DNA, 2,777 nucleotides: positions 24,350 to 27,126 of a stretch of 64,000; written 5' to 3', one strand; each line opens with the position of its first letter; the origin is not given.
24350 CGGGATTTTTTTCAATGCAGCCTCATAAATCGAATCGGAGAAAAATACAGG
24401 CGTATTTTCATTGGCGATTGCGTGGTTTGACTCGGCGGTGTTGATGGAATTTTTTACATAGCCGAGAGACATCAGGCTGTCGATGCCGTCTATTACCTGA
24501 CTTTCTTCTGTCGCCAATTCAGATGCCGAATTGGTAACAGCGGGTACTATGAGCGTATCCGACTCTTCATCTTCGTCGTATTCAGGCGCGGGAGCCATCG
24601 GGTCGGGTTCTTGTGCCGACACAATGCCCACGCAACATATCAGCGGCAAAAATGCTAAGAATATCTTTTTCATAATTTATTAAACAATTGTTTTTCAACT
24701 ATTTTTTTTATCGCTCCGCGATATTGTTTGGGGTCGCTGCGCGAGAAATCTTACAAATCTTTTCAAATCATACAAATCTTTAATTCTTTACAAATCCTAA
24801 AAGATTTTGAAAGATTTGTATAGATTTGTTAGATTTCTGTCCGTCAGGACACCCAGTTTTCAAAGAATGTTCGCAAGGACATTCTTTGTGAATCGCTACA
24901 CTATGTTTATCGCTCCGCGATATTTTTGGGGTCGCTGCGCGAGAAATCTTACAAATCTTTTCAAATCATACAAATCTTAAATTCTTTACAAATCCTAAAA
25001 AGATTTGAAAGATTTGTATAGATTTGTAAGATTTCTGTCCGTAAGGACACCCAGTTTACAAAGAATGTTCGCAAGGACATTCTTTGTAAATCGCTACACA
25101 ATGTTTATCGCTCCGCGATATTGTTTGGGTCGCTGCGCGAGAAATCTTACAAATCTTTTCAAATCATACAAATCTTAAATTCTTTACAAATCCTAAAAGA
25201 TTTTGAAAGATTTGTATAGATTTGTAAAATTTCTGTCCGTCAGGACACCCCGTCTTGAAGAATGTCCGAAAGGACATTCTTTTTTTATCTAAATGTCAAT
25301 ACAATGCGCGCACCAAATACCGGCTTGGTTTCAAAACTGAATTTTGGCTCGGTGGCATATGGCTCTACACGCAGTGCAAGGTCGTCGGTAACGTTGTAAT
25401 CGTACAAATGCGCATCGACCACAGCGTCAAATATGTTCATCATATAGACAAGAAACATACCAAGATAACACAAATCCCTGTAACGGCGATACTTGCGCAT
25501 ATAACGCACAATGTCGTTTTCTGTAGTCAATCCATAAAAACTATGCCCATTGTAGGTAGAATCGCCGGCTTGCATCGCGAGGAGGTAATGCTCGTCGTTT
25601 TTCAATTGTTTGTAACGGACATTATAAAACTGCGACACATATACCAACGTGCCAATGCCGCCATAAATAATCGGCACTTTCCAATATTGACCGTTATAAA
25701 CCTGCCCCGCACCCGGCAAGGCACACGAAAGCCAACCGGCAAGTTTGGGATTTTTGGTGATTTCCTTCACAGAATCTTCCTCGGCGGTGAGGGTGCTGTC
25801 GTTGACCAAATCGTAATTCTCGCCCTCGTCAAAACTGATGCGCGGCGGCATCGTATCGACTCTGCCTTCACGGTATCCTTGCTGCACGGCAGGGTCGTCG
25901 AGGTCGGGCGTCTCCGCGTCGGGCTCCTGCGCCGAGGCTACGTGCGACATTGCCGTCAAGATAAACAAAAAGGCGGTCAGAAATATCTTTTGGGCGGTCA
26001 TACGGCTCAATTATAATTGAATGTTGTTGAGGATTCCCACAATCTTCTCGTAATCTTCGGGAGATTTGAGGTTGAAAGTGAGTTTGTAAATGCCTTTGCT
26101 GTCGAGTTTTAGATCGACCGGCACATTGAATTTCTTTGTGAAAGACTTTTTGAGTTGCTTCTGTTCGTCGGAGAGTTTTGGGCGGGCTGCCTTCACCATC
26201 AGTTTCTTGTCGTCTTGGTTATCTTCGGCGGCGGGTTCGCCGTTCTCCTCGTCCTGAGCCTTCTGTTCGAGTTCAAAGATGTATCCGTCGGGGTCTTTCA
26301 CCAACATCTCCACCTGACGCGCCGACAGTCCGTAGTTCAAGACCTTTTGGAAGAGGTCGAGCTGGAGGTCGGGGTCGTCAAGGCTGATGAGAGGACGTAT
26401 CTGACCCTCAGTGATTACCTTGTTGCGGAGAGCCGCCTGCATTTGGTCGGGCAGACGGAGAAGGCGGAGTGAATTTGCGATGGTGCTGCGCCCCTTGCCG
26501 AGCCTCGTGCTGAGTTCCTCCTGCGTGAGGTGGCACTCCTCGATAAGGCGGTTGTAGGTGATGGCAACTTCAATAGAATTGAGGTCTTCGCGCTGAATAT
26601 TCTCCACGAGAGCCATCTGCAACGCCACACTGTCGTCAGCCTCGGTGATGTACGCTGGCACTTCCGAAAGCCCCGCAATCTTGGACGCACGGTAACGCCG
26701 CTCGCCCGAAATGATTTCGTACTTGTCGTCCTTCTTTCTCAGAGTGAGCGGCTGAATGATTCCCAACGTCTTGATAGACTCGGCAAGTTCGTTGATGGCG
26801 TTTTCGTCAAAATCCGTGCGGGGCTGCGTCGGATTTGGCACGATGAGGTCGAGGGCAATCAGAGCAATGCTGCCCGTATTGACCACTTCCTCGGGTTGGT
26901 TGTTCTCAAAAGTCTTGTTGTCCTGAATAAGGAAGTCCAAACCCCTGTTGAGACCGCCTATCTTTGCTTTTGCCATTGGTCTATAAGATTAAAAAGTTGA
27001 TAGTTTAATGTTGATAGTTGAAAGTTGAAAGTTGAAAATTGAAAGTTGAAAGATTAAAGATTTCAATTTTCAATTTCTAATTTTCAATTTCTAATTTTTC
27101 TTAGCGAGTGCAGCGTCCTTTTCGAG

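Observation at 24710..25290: Three tandem ~198-bp multi-hairpin units inserted inside the conserved parAB-DUF5683-transglycosylase block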

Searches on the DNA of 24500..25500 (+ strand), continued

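Call 76: search_with_rna_model(model_id=R1, sources=[window, L016, L019, L038, L040, L042, L051, L055, L059, L060, L065, L088, L089, L090, L091, L105, L122, L123, L124, L125, L126, L127, L128, L129, L130, L131, L132, L133, L134, L135, L136, L137, L138, L139, L140, L141, L142, L143, L144, L145, L146, L147, L148, L149, L150, L151, L152, L153, L154, L155, L156, L157, L158, L159, L160, L161, L162, L163, L164, L165, L166, L167, L168, L169, L170, L171, L172, L173, L174, L175, L176, L177, L178, L179, L180, L181, L182, L183, L184, L185, L186, L187, L188, L189, L190, L191, L192, L193, L194, L195, L196, L197, L198, L199, L200, L201, L202, L203, L204, L205], max_evalue=1.2e-17, make_alignment=true)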
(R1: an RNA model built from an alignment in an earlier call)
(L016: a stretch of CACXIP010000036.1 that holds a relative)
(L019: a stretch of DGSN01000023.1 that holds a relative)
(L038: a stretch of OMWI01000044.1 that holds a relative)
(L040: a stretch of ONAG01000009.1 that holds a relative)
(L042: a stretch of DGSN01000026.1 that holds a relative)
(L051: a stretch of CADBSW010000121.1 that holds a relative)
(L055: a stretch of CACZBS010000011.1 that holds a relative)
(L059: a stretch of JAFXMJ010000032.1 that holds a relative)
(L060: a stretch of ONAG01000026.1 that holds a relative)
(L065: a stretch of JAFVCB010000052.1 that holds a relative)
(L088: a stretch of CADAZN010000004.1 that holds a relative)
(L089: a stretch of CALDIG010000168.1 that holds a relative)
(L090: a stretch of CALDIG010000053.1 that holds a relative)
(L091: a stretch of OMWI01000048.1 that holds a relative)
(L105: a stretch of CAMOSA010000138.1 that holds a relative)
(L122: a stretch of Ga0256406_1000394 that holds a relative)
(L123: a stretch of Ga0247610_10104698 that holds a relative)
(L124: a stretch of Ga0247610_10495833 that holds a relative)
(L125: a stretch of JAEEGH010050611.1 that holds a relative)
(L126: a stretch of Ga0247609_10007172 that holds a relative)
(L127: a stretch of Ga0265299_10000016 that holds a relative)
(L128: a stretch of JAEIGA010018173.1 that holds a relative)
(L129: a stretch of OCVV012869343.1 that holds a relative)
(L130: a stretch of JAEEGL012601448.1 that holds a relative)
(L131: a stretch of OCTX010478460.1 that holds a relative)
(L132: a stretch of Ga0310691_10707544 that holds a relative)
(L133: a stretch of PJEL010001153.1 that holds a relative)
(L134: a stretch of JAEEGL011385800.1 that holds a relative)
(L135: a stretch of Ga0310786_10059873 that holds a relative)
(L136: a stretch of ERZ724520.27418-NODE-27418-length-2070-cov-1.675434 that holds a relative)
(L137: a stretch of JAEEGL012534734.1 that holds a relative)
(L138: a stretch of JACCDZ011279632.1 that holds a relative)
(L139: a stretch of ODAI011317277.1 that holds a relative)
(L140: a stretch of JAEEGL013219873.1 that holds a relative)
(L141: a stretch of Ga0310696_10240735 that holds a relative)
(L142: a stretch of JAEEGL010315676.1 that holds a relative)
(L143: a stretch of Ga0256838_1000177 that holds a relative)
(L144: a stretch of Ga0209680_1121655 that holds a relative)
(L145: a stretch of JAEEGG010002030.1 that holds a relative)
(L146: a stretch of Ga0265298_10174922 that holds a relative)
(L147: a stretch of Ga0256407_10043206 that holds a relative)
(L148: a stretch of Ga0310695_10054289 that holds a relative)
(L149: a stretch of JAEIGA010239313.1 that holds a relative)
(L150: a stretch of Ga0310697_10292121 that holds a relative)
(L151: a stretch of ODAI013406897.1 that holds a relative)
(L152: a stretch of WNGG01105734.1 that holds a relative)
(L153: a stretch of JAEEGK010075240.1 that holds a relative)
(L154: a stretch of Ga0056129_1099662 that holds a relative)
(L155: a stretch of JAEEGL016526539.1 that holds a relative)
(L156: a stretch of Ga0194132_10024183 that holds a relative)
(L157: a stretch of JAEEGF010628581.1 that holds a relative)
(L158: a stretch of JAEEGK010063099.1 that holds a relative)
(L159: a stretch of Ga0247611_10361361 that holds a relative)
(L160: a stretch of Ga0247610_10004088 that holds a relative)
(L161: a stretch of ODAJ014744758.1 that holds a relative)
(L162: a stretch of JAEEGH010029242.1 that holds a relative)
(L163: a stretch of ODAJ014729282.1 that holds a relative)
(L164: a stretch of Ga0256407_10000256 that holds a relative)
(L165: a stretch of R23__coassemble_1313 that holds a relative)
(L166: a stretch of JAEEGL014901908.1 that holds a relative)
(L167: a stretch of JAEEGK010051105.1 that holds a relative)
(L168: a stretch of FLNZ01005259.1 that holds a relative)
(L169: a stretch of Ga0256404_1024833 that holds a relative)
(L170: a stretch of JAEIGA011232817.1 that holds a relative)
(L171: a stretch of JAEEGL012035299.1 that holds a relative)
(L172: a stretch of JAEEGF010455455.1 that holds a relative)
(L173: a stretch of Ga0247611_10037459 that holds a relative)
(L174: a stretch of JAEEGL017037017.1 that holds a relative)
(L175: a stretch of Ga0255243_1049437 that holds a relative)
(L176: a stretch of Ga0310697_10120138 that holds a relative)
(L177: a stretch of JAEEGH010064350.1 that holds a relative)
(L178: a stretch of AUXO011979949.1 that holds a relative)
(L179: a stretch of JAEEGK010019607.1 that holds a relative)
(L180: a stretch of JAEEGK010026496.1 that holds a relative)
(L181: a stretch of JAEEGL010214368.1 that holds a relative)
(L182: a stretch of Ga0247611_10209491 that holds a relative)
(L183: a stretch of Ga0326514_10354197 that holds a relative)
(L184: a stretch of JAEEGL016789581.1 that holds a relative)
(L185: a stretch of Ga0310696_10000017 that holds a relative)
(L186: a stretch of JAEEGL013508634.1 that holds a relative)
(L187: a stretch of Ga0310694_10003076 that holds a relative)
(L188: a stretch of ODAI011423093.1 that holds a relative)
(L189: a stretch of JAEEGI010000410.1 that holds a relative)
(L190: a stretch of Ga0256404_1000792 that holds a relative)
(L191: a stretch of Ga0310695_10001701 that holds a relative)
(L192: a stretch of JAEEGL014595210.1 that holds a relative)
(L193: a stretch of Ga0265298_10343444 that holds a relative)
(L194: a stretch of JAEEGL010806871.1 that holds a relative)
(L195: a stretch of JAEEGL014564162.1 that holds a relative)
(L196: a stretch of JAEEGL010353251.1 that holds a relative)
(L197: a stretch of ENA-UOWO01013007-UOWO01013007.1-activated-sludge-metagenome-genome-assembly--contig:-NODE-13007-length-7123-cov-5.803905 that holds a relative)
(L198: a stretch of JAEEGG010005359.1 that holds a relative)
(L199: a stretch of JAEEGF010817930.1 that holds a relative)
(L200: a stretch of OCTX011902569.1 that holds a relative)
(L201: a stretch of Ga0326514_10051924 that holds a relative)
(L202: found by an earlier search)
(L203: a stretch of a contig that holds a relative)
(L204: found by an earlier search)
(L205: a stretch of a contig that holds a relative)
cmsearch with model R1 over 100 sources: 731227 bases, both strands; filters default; matches with E-value up to 1.2e-17: 43.
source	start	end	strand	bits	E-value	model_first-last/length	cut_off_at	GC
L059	3540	3651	+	116.7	4.8e-23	1-112/112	no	0.31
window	24923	25056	+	113.9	2.1e-22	1-112/112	no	0.32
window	24725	24858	+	111.8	6.2e-22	1-112/112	no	0.34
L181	177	301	-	111.6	7.1e-22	1-112/112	no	0.3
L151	5821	5944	-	109.6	2.1e-21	1-112/112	no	0.29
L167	1937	2047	-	106.8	8.8e-21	1-112/112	no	0.37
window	25121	25254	+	106.1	1.3e-20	1-112/112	no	0.34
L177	2908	3018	+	106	1.3e-20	1-112/112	no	0.38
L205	2844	2959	+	105.1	2.2e-20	1-112/112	no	0.3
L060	1377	1508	+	103.9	4e-20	1-112/112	no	0.33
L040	2572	2703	+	103.3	5.6e-20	1-112/112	no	0.34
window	4590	4700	-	103.2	5.7e-20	1-112/112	no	0.32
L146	1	111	+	102.4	8.9e-20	1-112/112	no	0.35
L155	8592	8706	-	102.2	9.8e-20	1-112/112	no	0.28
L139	13209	13330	-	102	1.1e-19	1-112/112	no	0.32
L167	2694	2805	-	101.7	1.3e-19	1-112/112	no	0.35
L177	2150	2261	+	101.7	1.3e-19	1-112/112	no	0.35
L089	1301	1413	+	100.6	2.2e-19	1-112/112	no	0.37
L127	7567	7719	+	100.4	2.5e-19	1-112/112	no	0.31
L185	6699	6851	-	100.4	2.5e-19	1-112/112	no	0.31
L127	7797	7949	+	100.3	2.7e-19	1-112/112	no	0.31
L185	6469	6621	-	100.3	2.7e-19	1-112/112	no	0.31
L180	4510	4622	+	100.2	2.8e-19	1-112/112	no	0.3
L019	4856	4974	-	100.1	2.9e-19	1-112/112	no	0.34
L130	470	588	-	100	3.1e-19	1-112/112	no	0.39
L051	19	131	-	100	3.2e-19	1-112/112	no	0.31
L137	5122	5232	+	99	5.3e-19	1-112/112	no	0.37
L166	3616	3726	+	98.7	6.3e-19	1-112/112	no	0.41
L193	65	179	-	98.5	6.8e-19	1-112/112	no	0.28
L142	9233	9382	+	98.3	7.8e-19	1-112/112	no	0.31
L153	1740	1889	+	98.3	7.8e-19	1-112/112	no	0.31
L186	7150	7260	-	98.3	7.8e-19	1-112/112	no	0.41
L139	3271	3415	-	97.9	9.2e-19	1-112/112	no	0.33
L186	9816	9926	-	97.9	9.5e-19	1-112/112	no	0.41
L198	3761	3871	+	97.9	9.5e-19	1-112/112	no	0.41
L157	4715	4825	-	97.1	1.4e-18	1-112/112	no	0.41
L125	5980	6091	+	96.8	1.7e-18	1-112/112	no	0.36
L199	13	124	-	96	2.6e-18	1-112/112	no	0.25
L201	2285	2405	+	96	2.6e-18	1-112/112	no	0.38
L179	11266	11377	-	95.1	4.1e-18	1-112/112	no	0.25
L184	1389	1499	-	94.5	5.6e-18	1-112/112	no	0.41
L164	2401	2523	+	93.2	1.1e-17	1-112/112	no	0.36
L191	3318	3440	-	93.2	1.1e-17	1-112/112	no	0.36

Alignment A4: 43 matches aligned to the model, 167 columns, each read 5' to 3' on its own strand. Consensus structure (alignment columns), stored with it:
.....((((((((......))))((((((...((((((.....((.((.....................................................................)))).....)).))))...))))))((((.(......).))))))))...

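Call 91: search_with_rna_model(model_id=R1, sources=[L241, L242, L243, L244, L245, L246, L247, L248, L249, L250, L251, L252, L253, L254, L255, L256, L257, L258, L259, L260, L261, L262, L263, L264, L265, L266, L267, L268, L269, L270, L271, L206, L207, L208, L209, L210, L211, L212, L213, L214, L215, L216, L217, L218, L219, L220, L221, L222, L223, L224, L225, L226, L227, L228, L229, L230, L231, L232, L233, L234, L235, L236, L237, L238, L239, L240, L272, L282, L292, L294, L295, L297, L301], max_evalue=1e-8)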
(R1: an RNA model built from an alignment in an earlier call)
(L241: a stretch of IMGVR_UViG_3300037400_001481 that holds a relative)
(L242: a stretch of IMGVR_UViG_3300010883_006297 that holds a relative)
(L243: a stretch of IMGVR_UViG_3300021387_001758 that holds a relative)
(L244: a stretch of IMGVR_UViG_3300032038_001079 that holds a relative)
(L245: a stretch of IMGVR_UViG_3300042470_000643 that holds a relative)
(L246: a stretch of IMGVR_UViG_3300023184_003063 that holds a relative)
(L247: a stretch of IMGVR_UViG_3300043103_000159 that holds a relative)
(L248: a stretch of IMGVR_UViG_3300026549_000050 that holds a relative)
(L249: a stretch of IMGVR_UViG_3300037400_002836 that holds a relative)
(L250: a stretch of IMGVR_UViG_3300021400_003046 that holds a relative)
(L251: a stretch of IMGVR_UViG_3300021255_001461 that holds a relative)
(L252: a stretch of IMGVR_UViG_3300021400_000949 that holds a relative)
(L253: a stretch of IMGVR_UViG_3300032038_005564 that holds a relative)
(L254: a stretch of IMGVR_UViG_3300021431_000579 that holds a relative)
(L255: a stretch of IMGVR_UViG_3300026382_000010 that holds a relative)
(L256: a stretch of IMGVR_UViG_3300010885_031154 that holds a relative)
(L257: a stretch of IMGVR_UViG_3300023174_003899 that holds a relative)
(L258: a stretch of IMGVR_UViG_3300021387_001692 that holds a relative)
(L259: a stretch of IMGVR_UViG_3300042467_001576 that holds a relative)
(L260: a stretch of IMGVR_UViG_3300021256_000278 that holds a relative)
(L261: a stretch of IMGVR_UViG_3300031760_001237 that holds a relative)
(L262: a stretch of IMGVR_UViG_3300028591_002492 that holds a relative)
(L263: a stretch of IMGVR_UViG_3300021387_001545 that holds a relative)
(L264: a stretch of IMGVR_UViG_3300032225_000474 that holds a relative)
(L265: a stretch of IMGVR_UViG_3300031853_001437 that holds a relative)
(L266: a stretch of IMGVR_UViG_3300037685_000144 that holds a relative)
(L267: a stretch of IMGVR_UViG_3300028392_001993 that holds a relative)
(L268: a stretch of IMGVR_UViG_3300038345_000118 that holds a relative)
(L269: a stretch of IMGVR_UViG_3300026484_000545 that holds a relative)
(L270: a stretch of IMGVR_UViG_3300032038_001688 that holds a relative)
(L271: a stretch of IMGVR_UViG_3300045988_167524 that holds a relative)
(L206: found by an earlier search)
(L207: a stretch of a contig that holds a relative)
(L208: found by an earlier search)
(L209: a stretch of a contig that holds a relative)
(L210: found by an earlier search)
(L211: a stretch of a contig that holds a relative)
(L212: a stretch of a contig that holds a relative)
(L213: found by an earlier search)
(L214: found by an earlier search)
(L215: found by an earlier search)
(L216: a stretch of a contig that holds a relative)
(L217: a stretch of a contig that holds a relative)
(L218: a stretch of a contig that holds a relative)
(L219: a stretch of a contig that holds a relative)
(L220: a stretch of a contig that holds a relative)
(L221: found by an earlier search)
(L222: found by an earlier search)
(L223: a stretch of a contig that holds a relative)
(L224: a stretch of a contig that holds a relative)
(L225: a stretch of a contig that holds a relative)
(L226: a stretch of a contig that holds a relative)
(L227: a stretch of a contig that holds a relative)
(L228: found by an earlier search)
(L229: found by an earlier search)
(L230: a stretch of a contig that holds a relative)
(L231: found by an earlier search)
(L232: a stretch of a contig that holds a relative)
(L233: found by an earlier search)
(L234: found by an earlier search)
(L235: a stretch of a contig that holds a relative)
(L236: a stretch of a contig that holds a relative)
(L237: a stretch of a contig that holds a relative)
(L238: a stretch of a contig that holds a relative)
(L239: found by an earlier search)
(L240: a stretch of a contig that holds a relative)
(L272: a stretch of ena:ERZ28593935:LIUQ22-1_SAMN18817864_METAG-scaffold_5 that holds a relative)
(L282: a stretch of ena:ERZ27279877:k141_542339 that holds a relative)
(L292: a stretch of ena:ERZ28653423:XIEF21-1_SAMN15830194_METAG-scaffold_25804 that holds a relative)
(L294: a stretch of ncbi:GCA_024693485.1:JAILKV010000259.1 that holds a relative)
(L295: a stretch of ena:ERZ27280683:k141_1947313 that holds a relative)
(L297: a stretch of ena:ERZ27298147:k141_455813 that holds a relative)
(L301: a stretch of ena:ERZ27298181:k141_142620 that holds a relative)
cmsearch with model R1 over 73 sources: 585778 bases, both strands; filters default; matches with E-value up to 1e-8: 56.
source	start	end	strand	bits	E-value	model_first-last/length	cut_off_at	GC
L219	4856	4966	-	111.7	5.3e-22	1-112/112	no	0.35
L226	457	568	+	111.7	5.4e-22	1-112/112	no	0.31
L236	10983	11107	-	111.6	5.7e-22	1-112/112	no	0.3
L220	3178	3301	+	109.1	2.1e-21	1-112/112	no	0.34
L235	13309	13419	+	107.3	5.5e-21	1-112/112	no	0.29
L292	3859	3975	-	106.7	7.6e-21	1-112/112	no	0.3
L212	2010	2112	+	104.6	2.2e-20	1-112/112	no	0.32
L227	3799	3900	+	103.4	4.2e-20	1-112/112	no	0.35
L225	645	755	+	98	7.2e-19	1-112/112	no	0.39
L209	5007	5166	+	97.1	1.1e-18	1-112/112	no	0.34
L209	4826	4985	+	96.5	1.5e-18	1-112/112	no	0.35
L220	4020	4187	+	96.1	2e-18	1-112/112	no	0.33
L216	1514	1625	+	96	2e-18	1-112/112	no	0.25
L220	3851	4018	+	94.4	4.8e-18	1-112/112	no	0.35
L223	500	610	-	91.1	2.6e-17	1-112/112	no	0.42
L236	2920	3024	+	90.8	3.1e-17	1-112/112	no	0.32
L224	1346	1458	-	90.6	3.5e-17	1-112/112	no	0.34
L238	14812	14916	-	86.3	3.3e-16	7-112/112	5'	0.38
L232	7712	7822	-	84.8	7.3e-16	1-112/112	no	0.4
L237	1339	1512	-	84.1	1e-15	1-112/112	no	0.34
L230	11123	11233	+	83.9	1.2e-15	1-112/112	no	0.41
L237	342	500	+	83.1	1.8e-15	1-112/112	no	0.4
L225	647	757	-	82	3.1e-15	1-112/112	no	0.39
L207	579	680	-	81.6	3.9e-15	1-112/112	no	0.25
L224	1344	1456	+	80.4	7.3e-15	1-112/112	no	0.34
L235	13311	13421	-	79.9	9.5e-15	1-112/112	no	0.29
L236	10981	11105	+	79.6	1.1e-14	1-112/112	no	0.3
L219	4854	4964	+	79.3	1.3e-14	1-112/112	no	0.35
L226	459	570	-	79.3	1.3e-14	1-112/112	no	0.31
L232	7710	7820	+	78.9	1.6e-14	1-112/112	no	0.4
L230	11125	11235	-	78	2.5e-14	1-112/112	no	0.41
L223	498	608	+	77.6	3.2e-14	1-112/112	no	0.41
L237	375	502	-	77.3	3.7e-14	1-112/112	no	0.34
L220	3180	3303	-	75.9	7.8e-14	1-112/112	no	0.33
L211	1583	1680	-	75.2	1.1e-13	14-112/112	5'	0.35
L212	2012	2114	-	74.6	1.5e-13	1-112/112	no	0.31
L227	3801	3902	-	74.6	1.6e-13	1-112/112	no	0.33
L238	14810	14916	+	73.6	2.5e-13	1-108/112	3'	0.39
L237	1339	1510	+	72.5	4.5e-13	1-112/112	no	0.34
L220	4022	4189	-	72.5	4.7e-13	1-112/112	no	0.33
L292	3857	3973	+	71.7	7.2e-13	1-112/112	no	0.3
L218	388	490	-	71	9.9e-13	1-112/112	no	0.35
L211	1583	1680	+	70.1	1.6e-12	1-98/112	3'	0.35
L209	4828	4987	-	69.5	2.2e-12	1-112/112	no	0.34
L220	3853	4020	-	69.3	2.4e-12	1-112/112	no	0.35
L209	5009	5168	-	69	2.9e-12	1-112/112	no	0.34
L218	376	488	+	66.4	1.1e-11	1-112/112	no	0.41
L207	577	678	+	66.4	1.1e-11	1-112/112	no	0.25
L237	1197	1307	+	63.8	4.3e-11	1-112/112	no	0.37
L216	1516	1627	-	63.4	5.4e-11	1-112/112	no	0.25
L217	1466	1623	-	63.3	5.6e-11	1-112/112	no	0.39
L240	1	107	+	62.8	7.6e-11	30-112/112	5'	0.3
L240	1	109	-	62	1.1e-10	1-82/112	3'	0.29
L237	1197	1313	-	61.9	1.2e-10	1-112/112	no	0.4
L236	2920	3026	-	59.4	4.4e-10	1-112/112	no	0.32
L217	1475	1621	+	59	5.5e-10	1-112/112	no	0.37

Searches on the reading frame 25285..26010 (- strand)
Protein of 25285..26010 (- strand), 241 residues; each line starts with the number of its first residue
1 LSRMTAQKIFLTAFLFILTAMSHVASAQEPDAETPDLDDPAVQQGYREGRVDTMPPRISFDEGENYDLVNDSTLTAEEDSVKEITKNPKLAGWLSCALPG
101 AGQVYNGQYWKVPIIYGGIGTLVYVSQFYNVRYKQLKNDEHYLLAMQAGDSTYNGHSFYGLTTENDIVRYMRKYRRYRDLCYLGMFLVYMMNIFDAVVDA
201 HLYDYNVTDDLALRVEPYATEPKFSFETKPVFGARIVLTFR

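Call 4: search_protein_families(library=pfam, proteins=[window:25285-26010:-])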
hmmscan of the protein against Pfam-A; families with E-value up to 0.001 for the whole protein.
window:25285-26010:- (241 aa): 1 family
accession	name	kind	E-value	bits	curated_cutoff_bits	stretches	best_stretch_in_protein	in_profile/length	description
PF18935.5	DUF5683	-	8.5e-43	146.4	26.7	1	86-238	3-149/151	Family of unknown function (DUF5683)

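Call 26: find_encoding_contigs(protein=window:25285-26010:-, flank=10000, max_places=10)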
Protein window:25285-26010:- (241 aa): no gene with exactly this product is on record in the collection.

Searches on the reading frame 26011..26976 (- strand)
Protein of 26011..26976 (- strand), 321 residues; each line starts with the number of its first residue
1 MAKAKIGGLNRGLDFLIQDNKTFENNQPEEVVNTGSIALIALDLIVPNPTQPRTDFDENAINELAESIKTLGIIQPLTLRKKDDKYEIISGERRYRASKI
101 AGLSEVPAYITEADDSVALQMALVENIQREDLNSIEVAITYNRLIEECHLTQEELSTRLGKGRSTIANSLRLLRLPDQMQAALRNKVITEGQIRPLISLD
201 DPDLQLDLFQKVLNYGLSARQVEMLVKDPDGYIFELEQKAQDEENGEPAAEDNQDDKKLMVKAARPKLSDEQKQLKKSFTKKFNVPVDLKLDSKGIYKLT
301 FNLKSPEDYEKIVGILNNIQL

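Call 4: search_protein_families(library=pfam, proteins=[window:26011-26976:-])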
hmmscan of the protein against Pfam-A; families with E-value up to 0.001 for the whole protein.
window:26011-26976:- (321 aa): 2 families
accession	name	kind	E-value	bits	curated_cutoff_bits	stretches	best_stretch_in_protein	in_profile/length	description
PF17762.8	HTH_ParB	-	1.9e-32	111.9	22.6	1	130-228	1-99/102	ParB HTH domain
PF02195.25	ParB_N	-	2.2e-31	108.2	26.3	1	38-128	4-95/95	ParB N-terminal domain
